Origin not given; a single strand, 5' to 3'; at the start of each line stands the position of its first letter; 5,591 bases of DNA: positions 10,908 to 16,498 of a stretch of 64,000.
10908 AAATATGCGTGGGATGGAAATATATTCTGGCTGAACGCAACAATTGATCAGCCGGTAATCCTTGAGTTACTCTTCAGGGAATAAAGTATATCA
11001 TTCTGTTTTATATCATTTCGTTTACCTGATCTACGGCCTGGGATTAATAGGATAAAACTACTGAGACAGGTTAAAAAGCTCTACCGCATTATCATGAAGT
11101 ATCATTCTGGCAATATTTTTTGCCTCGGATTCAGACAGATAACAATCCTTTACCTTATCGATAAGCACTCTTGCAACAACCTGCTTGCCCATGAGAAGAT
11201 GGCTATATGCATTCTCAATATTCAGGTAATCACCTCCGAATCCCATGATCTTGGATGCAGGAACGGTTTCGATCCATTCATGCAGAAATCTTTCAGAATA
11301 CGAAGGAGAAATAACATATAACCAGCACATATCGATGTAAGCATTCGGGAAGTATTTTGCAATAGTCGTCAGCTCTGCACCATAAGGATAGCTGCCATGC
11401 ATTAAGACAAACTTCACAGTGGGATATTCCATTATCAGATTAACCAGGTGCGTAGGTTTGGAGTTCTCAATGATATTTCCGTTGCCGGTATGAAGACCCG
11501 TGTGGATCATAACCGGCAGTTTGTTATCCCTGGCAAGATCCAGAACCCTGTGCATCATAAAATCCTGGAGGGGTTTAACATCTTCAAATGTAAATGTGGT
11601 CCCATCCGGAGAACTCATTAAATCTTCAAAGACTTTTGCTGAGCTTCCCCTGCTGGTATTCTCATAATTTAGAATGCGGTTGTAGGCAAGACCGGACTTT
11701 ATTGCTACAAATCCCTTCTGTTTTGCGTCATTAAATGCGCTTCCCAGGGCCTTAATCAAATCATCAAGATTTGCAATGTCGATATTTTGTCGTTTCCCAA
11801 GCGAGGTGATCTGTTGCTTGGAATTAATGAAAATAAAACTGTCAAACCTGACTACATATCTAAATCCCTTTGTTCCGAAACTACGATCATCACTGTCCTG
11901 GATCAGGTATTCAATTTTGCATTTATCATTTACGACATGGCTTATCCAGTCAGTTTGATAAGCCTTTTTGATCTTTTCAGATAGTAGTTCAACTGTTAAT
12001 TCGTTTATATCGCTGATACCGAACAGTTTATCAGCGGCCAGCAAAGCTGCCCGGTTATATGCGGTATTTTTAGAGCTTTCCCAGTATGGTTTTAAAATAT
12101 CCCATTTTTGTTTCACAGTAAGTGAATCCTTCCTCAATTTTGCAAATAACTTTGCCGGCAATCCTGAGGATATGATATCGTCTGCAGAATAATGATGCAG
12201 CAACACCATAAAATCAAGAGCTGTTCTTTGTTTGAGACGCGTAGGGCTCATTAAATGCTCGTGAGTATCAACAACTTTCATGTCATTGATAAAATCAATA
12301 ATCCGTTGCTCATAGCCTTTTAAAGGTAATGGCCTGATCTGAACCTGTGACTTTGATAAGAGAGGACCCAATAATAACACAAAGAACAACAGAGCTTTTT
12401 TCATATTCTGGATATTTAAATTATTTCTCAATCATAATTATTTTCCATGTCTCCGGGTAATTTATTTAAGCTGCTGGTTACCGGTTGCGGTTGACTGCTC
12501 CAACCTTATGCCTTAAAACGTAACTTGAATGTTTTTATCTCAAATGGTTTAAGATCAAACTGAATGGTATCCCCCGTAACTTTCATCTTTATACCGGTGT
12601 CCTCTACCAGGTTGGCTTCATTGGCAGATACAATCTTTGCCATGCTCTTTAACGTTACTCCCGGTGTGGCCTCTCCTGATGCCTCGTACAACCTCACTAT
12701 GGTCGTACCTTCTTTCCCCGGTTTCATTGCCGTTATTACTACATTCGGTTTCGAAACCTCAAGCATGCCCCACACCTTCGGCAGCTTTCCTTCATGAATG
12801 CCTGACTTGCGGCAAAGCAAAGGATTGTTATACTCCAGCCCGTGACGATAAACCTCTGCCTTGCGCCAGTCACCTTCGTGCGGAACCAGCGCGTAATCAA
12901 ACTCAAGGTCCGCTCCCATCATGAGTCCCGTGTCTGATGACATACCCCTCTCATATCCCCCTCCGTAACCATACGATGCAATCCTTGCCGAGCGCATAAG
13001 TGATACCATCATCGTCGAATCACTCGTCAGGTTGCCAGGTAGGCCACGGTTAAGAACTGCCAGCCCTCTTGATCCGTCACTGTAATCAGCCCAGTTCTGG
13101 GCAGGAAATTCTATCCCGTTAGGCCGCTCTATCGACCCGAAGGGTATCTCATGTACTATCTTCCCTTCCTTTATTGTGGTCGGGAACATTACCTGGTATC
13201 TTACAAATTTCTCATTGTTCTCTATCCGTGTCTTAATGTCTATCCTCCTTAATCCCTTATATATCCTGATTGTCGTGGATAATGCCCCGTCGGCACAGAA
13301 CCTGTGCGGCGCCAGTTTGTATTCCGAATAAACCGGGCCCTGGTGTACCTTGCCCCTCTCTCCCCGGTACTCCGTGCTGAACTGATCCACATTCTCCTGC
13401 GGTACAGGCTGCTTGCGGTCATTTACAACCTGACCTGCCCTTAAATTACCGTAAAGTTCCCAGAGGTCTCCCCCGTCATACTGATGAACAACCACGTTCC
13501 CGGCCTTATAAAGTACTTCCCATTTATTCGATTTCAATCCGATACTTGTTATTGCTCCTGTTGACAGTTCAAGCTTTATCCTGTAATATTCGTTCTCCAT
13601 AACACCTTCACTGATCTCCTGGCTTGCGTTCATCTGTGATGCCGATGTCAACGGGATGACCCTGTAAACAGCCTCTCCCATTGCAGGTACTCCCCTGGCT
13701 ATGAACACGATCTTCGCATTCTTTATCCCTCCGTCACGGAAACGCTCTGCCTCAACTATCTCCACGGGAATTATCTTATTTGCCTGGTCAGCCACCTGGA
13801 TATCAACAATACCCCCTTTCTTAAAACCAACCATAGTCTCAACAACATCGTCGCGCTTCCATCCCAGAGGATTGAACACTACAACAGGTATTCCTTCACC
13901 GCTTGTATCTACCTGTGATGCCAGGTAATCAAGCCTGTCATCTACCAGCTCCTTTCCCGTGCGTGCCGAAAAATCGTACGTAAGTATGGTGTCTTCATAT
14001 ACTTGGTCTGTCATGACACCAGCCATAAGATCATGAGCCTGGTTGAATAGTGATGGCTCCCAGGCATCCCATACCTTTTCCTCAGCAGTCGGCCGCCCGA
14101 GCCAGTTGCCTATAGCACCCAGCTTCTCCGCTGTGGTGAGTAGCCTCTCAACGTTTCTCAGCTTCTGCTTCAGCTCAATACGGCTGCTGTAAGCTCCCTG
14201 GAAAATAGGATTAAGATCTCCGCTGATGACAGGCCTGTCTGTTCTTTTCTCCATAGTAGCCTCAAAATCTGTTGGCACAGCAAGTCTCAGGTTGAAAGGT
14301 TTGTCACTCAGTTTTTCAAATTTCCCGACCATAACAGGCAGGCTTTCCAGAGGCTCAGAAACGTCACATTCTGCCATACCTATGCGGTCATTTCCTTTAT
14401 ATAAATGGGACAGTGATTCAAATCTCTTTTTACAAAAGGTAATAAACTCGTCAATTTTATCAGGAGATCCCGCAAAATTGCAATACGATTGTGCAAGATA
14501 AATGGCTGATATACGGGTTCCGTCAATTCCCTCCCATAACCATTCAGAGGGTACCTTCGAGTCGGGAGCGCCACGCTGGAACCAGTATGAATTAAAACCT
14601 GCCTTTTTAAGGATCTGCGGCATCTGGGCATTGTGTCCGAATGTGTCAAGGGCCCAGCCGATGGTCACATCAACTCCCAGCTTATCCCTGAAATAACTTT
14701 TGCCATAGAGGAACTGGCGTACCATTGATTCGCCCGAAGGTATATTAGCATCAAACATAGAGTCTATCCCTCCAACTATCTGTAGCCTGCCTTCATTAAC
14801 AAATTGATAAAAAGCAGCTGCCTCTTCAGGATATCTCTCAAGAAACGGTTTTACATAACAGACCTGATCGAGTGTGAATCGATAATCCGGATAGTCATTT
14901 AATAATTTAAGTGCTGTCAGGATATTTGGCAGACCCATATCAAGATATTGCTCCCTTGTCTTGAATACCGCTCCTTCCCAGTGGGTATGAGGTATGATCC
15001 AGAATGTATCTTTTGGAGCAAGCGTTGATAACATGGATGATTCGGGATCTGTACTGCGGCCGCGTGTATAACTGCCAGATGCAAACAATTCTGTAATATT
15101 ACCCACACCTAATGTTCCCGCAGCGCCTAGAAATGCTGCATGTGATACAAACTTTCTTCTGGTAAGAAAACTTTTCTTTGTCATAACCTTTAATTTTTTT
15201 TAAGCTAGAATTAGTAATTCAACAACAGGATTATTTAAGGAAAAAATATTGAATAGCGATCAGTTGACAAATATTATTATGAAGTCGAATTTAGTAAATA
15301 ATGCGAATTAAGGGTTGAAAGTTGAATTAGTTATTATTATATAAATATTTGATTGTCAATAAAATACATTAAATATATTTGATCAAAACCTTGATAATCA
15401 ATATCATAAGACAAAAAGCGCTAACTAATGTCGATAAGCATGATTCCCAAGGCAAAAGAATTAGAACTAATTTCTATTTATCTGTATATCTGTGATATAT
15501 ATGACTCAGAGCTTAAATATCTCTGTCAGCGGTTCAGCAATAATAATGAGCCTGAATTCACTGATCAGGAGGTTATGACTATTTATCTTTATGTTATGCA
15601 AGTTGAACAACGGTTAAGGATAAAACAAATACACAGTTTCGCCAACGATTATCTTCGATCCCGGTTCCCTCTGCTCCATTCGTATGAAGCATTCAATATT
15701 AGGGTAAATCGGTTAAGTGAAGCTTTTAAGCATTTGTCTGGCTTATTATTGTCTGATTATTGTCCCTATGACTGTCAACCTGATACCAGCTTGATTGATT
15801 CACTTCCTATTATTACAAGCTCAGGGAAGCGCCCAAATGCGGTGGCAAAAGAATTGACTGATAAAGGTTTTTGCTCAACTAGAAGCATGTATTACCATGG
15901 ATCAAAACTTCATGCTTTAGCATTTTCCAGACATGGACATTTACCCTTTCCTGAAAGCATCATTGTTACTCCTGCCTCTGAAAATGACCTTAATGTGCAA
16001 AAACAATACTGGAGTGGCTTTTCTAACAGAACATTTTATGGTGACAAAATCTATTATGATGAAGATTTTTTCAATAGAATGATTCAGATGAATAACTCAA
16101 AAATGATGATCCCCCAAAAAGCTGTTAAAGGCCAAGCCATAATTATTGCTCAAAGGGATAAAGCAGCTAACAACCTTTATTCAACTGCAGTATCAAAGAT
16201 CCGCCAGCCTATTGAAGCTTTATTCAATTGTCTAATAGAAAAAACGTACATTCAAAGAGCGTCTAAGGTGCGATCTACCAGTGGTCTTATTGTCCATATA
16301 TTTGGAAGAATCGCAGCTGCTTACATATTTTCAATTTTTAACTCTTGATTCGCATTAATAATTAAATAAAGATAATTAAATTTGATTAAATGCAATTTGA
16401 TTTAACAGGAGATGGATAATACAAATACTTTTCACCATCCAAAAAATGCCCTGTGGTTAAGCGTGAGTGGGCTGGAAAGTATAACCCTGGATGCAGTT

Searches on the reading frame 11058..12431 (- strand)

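Call 10: search_protein_families(library=pfam, proteins=[window:11058-12431:-])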
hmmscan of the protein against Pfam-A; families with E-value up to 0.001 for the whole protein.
window:11058-12431:- (457 aa): 2 families
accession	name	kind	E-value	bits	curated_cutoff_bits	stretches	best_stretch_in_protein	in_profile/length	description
PF04909.20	Amidohydro_2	-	7.2e-15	55.9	26.4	1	286-455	120-289/289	Amidohydrolase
PF01979.26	Amidohydro_1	-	9.1e-06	25.6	25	1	270-407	122-253/345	Amidohydrolase family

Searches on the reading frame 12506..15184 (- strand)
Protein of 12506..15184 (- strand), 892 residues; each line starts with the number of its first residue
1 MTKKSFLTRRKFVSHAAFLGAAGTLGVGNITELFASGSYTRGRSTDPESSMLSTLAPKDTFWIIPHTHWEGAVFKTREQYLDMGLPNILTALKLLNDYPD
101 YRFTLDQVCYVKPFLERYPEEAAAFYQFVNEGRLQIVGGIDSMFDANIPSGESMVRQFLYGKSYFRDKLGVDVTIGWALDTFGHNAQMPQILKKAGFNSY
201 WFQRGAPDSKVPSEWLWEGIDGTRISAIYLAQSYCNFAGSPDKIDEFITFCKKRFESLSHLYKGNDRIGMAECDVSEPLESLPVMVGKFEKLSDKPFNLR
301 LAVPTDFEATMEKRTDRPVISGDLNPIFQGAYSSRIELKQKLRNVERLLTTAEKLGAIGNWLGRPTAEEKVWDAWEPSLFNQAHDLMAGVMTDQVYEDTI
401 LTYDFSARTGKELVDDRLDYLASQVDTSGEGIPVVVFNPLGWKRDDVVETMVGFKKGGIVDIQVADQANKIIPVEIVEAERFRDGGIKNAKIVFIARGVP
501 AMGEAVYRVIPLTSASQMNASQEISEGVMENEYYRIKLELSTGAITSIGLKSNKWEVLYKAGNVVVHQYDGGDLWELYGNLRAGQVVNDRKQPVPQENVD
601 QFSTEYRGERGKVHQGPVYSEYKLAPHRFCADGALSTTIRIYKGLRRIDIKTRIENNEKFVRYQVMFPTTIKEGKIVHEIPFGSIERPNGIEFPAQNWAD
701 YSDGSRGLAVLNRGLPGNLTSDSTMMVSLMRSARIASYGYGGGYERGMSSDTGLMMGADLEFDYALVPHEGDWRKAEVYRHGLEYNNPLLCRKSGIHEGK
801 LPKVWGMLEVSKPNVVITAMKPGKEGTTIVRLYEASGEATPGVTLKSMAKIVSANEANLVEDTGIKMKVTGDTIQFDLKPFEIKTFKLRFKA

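Call 7: search_protein_families(library=pfam, proteins=[window:12506-15184:-])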
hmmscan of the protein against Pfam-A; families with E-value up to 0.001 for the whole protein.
window:12506-15184:- (892 aa): 4 families
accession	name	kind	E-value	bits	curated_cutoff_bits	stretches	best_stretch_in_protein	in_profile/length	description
PF01074.27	Glyco_hydro_38N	-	5.7e-44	151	25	1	63-263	4-206/270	Glycosyl hydrolases family 38 N-terminal domain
PF07748.19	Glyco_hydro_38C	-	2e-20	74.4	25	1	529-733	1-200/206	Glycosyl hydrolases family 38 C-terminal domain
PF17677.7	Glyco_hydro38C2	-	9.5e-14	51.7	22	1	814-886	1-72/72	Glycosyl hydrolases family 38 C-terminal beta sandwich domain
PF09261.16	Alpha-mann_mid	-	3.7e-13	49.8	31.1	1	328-419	3-94/96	Alpha mannosidase middle domain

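Call 39: search_protein_families(library=ncbifam, proteins=[window:12506-15184:-], max_evalue=1)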
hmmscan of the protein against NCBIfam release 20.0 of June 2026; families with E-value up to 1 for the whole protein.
window:12506-15184:- (892 aa): 2 families
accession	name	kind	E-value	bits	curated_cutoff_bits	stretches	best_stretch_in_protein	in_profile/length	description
NF007331.0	PRK09819.1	equivalog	6.1e-58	196.4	1138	2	60-698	5-655/885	mannosylglycerate hydrolase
TIGR01409.1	TAT_signal_seq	domain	0.096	13.1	16.7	1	7-27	1-21/29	twin-arginine translocation signal domain-containing protein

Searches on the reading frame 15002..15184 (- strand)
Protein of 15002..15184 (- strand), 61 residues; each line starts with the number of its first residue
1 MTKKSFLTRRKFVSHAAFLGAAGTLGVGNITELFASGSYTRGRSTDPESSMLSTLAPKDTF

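Call 40: search_protein_families(library=pfam, proteins=[window:15002-15184:-], max_evalue=1)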
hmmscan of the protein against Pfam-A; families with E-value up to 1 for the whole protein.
seq(61 aa): 1 family
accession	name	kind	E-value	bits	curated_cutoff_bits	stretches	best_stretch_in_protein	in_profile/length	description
PF24429.1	CSLinker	-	0.82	9.7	27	0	35-48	23-36/38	CSLinker motif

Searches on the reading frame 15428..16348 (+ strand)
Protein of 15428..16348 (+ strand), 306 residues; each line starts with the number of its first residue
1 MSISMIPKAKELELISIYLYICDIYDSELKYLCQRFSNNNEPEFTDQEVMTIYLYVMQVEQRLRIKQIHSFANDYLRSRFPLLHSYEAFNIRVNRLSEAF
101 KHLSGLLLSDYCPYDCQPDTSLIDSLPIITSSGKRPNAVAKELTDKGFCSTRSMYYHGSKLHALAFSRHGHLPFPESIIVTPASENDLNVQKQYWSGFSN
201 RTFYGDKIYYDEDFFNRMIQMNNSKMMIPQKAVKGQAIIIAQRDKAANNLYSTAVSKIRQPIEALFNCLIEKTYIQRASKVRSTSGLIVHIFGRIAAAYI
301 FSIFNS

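Call 7: search_protein_families(library=pfam, proteins=[window:15428-16348:+])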
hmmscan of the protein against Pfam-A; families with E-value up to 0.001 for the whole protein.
window:15428-16348:+ (306 aa): 1 family
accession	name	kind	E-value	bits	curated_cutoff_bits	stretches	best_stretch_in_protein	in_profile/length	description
PF01609.27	DDE_Tnp_1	-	0.00016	22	23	1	147-285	26-185/200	Transposase DDE domain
